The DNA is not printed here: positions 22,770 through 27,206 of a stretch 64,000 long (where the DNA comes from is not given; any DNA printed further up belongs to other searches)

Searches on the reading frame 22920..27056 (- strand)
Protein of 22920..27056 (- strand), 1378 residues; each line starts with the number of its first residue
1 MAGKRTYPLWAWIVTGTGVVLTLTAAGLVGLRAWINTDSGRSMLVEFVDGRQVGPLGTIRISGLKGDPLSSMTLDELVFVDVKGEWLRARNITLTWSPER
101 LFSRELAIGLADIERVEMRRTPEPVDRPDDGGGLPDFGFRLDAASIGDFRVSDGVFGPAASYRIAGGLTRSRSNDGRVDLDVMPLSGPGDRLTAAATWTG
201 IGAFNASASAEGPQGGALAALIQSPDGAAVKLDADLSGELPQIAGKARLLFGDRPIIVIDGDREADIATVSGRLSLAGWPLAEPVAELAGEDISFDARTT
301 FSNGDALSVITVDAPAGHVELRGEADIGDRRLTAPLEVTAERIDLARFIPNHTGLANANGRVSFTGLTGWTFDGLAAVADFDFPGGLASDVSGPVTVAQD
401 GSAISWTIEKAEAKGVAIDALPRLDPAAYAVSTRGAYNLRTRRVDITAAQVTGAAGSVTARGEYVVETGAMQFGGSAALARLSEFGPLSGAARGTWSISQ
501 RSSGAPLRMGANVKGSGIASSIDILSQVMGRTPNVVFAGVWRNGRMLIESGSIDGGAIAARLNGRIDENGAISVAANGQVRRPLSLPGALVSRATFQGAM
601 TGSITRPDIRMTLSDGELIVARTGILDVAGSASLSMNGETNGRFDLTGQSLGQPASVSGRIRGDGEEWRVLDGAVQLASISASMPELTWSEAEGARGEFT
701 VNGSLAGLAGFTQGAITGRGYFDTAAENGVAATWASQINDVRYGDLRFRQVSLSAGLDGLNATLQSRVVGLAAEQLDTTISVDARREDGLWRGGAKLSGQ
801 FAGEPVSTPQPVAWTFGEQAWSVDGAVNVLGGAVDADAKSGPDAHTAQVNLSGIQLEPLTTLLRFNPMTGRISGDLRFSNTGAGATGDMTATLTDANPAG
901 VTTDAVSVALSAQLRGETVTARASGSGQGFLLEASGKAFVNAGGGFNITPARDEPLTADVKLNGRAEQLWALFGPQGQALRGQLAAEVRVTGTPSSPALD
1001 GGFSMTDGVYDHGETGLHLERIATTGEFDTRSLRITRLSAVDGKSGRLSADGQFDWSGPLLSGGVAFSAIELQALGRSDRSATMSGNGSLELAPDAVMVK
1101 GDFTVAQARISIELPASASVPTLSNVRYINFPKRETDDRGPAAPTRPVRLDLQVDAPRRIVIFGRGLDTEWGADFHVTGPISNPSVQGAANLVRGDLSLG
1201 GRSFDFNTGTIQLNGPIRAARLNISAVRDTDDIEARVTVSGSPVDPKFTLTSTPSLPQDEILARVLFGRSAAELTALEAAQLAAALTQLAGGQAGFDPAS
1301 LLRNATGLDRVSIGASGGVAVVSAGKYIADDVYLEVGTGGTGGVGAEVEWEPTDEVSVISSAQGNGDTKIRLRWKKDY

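Call 75: search_protein_families(library=pfam, proteins=[window:22920-27056:-], max_evalue=0.001)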
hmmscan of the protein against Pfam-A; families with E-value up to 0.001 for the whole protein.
window:22920-27056:- (1378 aa): 1 family
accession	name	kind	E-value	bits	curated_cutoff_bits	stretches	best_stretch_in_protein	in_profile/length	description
PF04357.19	TamB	-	4.2e-54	184.7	22.4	1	1037-1378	2-381/381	TamB, inner membrane protein subunit of TAM complex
